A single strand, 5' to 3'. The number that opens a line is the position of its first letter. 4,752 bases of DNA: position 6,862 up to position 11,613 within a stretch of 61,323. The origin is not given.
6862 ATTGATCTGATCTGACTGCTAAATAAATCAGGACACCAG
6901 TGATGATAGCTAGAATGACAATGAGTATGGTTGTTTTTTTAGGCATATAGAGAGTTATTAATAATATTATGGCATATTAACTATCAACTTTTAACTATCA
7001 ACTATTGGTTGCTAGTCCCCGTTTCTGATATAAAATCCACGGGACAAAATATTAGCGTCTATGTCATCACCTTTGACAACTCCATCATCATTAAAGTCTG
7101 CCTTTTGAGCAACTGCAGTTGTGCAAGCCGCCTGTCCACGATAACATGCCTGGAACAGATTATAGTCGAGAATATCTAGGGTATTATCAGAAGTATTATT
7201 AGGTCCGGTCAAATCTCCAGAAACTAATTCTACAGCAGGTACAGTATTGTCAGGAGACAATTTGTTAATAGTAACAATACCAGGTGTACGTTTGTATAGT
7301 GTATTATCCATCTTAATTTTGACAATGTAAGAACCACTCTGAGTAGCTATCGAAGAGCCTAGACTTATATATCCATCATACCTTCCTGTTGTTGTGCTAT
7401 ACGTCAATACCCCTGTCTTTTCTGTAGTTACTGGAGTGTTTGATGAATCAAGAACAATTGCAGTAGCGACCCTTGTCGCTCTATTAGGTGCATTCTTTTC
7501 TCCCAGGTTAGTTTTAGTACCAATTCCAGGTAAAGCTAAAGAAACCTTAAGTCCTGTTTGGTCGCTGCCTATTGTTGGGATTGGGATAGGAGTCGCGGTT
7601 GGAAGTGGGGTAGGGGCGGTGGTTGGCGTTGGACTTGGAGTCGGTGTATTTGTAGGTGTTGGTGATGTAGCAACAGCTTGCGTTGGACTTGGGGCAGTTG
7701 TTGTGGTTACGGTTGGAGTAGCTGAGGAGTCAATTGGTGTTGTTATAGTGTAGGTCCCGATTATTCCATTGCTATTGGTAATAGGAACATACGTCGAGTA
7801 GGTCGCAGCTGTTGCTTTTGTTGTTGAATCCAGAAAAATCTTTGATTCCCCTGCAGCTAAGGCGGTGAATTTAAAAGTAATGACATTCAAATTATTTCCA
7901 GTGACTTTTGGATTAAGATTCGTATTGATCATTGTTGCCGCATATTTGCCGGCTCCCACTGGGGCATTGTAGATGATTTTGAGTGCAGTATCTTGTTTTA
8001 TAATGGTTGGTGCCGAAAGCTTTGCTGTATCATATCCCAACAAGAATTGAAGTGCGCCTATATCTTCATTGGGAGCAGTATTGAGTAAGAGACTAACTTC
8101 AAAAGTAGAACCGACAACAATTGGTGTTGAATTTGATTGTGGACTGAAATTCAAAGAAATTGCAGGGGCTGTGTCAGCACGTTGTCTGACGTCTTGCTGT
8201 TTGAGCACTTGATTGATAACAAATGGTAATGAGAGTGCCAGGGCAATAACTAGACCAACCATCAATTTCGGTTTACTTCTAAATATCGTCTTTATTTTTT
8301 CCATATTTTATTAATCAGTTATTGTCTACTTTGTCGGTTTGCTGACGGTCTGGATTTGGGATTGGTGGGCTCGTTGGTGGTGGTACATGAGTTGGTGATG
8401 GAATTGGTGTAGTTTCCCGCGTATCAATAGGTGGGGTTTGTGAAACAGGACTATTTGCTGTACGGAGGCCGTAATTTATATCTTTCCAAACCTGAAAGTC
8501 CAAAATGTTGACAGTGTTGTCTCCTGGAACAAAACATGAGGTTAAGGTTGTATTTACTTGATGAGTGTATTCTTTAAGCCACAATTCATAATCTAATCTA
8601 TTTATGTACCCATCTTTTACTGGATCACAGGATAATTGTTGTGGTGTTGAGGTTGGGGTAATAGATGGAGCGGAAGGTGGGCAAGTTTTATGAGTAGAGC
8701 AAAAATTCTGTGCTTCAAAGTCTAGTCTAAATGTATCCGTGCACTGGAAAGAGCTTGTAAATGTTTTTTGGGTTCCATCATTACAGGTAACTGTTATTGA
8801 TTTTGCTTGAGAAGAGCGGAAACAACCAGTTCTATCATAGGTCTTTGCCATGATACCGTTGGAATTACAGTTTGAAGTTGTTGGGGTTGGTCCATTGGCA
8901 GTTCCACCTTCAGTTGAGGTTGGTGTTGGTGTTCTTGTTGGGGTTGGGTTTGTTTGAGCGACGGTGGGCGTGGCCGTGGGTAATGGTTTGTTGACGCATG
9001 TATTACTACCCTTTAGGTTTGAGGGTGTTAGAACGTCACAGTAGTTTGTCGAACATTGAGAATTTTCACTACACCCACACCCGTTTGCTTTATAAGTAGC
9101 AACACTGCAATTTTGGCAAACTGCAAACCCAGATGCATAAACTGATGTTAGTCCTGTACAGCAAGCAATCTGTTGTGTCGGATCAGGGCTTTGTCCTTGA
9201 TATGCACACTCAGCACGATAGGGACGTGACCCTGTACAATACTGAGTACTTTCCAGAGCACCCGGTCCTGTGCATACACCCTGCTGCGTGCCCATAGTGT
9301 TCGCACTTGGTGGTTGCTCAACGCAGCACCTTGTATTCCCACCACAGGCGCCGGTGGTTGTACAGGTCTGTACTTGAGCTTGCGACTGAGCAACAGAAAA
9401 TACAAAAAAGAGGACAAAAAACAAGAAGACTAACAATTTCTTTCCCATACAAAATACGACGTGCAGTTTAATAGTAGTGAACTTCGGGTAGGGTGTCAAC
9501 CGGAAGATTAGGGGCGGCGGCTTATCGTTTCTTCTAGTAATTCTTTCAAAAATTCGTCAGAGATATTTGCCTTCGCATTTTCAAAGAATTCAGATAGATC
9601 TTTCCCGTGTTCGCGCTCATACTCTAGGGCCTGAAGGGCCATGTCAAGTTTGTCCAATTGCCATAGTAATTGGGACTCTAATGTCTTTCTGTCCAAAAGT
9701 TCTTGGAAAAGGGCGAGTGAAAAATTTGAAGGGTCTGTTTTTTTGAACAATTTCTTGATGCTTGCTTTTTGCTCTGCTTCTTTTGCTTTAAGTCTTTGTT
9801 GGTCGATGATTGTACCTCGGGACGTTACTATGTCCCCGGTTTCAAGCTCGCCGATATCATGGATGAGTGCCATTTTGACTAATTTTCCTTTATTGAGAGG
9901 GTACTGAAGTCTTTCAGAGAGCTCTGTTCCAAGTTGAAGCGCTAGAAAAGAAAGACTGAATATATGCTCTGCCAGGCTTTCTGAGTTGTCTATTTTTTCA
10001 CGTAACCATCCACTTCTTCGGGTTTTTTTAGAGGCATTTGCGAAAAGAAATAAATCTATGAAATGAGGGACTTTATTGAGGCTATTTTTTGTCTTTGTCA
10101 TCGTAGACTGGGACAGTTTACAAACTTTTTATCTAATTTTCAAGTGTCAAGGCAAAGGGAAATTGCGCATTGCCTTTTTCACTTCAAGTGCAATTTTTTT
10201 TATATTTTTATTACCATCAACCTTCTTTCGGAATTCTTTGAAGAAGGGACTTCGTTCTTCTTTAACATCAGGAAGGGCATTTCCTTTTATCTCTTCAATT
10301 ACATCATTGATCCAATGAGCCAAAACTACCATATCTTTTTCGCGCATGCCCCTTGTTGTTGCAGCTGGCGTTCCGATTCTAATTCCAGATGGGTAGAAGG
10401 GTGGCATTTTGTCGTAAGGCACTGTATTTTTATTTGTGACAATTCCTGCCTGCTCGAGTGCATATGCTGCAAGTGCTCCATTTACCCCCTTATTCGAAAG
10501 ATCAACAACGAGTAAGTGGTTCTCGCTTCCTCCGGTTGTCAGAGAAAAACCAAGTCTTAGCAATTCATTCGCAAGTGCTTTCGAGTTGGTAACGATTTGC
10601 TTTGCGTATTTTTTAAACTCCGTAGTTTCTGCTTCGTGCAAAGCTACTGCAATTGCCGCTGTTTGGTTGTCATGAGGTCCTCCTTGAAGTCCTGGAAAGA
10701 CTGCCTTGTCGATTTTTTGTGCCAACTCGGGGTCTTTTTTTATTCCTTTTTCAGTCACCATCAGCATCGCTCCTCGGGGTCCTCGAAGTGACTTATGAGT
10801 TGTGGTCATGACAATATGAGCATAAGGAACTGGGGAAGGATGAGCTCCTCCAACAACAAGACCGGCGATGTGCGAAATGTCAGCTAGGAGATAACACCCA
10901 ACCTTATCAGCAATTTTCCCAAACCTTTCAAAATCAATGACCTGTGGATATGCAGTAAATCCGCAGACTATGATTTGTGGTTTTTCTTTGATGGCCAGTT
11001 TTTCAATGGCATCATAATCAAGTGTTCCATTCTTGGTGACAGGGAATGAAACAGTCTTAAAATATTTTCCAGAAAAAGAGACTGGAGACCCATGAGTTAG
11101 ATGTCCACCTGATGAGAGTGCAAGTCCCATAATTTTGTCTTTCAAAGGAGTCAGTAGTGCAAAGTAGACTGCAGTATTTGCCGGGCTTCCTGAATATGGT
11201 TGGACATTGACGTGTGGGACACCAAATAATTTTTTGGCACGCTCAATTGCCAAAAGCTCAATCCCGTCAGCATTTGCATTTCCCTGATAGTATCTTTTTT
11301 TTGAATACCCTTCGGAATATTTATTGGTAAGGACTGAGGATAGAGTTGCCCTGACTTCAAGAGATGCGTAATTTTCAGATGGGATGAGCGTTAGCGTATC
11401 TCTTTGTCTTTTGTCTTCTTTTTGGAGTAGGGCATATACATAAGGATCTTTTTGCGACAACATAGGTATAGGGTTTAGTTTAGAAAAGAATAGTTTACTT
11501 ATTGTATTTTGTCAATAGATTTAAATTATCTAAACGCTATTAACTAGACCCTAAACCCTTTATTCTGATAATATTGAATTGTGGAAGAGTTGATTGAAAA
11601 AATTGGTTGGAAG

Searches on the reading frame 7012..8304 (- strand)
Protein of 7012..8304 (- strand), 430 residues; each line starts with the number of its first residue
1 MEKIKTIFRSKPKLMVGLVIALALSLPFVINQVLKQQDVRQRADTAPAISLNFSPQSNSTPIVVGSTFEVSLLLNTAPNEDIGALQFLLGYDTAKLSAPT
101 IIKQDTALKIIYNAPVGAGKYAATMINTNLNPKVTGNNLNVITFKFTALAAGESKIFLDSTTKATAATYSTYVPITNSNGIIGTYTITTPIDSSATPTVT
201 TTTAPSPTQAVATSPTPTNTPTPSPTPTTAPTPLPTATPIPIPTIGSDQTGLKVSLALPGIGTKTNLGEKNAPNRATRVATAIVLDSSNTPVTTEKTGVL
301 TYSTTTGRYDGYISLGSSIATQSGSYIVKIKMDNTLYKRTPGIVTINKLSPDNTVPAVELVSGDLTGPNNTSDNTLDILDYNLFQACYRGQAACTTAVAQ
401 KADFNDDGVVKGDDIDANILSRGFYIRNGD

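Call 45: find_encoding_contigs(protein=window:7012-8304:-, flank=10000, max_places=1)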
Protein window:7012-8304:- (430 aa): 21 contigs read that carry it; 1 place shown.
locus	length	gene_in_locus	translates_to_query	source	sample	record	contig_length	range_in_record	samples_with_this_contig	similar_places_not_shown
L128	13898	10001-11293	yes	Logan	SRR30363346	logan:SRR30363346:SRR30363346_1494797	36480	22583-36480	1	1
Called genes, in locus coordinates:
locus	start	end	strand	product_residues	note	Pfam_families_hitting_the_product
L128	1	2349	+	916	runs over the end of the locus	-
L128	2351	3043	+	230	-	-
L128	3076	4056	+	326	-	-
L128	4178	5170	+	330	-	-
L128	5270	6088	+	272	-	-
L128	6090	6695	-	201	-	-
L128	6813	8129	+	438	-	PF00464:SHMT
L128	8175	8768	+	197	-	PF12917:YfbR-like, PF13023:HD_3, PF01966:HD (weak)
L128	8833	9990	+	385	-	-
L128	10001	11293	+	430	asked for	-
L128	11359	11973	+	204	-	PF00963:Cohesin (weak)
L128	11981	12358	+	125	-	-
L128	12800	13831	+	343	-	-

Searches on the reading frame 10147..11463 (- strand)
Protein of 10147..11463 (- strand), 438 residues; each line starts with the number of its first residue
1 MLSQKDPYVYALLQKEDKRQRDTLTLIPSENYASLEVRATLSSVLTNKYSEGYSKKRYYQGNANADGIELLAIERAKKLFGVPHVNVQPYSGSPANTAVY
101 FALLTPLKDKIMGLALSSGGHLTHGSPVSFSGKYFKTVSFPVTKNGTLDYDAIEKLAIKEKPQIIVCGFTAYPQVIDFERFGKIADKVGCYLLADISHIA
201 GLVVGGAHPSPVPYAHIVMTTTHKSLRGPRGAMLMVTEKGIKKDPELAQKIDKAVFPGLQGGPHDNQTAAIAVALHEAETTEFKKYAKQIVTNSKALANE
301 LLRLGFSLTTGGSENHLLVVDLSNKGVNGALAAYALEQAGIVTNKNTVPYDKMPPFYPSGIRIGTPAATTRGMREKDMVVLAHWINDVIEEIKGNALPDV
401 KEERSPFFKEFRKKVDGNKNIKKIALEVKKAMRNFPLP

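Call 47: search_protein_families(library=pfam, proteins=[window:10147-11463:-], max_evalue=0.001)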
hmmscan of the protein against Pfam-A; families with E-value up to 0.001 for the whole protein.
window:10147-11463:- (438 aa): 1 family
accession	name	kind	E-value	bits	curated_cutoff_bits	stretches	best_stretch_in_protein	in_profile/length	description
PF00464.25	SHMT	-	8.1e-147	489.4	27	1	2-385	1-399/399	Serine hydroxymethyltransferase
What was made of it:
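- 10147..11463 (-): Serine hydroxymethyltransferase (context). It shows that the organism uses tetrahydrofolate. PF00464 SHMT 489 bits (call 47).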
